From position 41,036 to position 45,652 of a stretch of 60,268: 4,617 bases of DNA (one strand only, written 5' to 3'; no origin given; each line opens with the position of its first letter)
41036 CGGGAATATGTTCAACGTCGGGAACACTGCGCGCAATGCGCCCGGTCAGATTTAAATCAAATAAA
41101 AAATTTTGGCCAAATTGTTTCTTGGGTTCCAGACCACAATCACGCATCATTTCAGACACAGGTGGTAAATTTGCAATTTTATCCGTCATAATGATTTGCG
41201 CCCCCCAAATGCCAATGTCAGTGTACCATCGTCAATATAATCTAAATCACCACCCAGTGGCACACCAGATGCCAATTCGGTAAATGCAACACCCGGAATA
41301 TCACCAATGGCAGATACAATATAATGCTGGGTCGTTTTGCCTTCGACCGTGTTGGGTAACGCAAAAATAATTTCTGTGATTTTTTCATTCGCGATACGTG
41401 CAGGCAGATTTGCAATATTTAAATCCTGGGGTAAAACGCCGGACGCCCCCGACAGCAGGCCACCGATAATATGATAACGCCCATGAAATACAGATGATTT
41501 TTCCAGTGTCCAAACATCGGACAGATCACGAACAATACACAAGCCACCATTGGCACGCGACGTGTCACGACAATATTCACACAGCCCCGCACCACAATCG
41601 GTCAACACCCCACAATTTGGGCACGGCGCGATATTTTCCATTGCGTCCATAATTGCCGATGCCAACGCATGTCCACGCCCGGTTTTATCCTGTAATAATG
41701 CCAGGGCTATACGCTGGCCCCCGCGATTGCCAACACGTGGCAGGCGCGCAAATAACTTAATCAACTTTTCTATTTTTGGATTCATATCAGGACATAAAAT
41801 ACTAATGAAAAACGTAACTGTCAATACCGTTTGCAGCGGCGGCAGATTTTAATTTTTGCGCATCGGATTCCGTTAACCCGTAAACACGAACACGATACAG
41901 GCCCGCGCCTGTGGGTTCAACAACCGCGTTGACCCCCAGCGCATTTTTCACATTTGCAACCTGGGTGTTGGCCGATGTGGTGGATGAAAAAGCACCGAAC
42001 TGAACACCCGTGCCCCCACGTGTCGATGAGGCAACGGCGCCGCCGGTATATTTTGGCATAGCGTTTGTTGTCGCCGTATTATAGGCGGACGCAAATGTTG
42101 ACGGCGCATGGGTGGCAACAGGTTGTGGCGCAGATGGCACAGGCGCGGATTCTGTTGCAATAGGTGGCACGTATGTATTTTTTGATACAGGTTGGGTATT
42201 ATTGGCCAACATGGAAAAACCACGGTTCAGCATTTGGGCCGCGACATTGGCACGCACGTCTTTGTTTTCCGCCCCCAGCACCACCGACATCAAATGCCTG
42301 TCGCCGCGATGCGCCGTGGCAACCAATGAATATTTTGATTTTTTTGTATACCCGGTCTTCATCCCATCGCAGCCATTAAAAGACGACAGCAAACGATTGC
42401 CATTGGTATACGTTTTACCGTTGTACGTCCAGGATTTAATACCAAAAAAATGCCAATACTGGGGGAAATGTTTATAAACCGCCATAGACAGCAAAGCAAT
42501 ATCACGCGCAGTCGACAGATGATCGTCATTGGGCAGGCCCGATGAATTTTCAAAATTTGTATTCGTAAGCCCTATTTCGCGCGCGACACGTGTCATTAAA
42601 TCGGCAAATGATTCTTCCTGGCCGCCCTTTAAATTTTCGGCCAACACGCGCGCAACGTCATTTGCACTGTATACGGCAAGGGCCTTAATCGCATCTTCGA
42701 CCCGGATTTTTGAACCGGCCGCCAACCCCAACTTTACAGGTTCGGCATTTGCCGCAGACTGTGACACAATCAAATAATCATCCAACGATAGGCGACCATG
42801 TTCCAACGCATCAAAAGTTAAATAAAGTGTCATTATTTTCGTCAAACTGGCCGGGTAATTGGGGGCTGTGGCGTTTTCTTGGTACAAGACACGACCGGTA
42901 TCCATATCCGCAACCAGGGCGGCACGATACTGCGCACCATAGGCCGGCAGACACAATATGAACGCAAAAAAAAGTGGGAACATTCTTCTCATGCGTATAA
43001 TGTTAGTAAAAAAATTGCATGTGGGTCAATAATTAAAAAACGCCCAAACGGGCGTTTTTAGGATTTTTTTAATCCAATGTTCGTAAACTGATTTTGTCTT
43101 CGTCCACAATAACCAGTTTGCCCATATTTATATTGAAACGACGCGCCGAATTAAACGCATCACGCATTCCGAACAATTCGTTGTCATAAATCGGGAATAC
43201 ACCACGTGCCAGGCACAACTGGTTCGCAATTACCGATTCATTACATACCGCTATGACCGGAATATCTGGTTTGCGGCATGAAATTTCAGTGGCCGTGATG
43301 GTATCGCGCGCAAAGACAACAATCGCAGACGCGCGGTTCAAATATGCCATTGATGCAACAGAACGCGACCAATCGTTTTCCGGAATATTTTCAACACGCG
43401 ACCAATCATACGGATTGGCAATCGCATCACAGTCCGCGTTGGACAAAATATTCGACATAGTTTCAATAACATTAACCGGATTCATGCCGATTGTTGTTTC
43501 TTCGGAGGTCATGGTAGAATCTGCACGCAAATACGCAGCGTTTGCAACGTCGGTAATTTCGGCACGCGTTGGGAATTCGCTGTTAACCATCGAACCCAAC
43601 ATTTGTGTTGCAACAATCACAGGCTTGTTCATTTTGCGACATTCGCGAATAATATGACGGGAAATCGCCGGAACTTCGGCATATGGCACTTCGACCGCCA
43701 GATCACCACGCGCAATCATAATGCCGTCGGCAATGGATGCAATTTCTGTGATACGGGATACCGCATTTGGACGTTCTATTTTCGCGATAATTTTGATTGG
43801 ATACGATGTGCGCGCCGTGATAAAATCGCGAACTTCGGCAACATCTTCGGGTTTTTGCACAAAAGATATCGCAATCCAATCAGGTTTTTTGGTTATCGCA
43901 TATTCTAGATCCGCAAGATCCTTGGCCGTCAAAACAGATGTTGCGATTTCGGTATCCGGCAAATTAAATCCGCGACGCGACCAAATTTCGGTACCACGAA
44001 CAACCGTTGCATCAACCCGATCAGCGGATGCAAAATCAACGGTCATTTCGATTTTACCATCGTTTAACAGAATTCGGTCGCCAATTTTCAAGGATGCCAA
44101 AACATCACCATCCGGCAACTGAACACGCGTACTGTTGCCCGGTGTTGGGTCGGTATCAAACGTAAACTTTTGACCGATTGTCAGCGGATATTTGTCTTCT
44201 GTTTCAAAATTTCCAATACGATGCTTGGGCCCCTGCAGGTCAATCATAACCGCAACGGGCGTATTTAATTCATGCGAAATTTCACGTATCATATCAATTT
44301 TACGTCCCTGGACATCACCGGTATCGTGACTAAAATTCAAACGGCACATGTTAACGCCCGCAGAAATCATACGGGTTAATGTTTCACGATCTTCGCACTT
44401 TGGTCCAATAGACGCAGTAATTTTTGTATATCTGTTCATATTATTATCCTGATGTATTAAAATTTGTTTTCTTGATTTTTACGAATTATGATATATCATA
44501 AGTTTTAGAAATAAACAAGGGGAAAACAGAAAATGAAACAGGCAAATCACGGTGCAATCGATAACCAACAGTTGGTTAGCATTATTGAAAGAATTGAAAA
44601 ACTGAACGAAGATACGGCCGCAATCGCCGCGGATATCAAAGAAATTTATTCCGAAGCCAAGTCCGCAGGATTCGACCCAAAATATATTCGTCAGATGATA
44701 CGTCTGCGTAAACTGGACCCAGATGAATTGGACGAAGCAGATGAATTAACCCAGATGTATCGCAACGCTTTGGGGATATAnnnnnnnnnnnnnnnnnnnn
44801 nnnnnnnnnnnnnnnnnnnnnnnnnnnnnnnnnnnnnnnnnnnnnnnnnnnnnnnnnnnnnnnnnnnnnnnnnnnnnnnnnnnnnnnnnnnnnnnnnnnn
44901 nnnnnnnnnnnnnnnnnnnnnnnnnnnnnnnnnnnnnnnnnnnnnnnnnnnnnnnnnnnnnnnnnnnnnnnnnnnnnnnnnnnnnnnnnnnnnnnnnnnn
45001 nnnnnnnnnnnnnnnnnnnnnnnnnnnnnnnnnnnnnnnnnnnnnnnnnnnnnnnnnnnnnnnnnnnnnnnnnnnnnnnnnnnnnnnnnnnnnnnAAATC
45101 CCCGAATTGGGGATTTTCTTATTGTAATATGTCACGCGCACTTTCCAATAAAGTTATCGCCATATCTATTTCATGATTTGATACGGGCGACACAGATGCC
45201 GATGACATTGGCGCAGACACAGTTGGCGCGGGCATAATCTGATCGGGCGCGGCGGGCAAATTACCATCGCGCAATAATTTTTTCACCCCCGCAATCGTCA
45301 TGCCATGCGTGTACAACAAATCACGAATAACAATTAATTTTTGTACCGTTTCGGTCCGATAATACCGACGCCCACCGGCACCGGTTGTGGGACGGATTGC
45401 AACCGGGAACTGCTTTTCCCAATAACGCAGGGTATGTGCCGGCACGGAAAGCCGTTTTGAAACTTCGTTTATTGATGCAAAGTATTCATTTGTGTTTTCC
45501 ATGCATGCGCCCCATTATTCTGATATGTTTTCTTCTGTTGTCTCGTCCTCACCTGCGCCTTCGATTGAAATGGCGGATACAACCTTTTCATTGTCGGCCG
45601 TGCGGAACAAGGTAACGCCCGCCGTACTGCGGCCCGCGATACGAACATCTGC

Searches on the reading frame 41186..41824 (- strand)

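Call 9: search_protein_families(library=pfam, proteins=[window:41186-41824:-], max_evalue=0.001)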
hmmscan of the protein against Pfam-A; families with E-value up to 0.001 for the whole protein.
window:41186-41824:- (212 aa): 3 families
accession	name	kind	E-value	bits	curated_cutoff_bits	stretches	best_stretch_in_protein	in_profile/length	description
PF13662.12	Toprim_4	-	2.1e-17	63.6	25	1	95-174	3-75/85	Toprim domain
PF21176.3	RecR_HhH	-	7.2e-10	39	27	1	18-62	1-45/45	RecR, helix-hairpin-helix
PF21175.2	RecR_C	-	5.7e-09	35.7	22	1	187-210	1-24/24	RecR, C-terminal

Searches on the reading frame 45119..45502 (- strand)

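Call 40: search_protein_families(library=pfam, proteins=[window:45119-45502:-], max_evalue=10)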
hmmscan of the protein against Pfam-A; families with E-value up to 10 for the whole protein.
window:45119-45502:- (127 aa): 4 families
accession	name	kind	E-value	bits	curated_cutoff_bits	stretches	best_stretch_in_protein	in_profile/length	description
PF13411.12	MerR_1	-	2.7e-20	72.7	21.6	1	10-78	2-67/69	MerR HTH family regulatory protein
PF00376.29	MerR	-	2.9e-09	37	28.2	1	10-48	1-38/38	MerR family regulatory protein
PF12728.13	HTH_17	-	0.011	16.5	27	1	10-56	3-46/51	Helix-turn-helix domain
PF01527.26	HTH_Tnp_1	-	0.025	15.2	24.1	1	7-32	22-47/75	Transposase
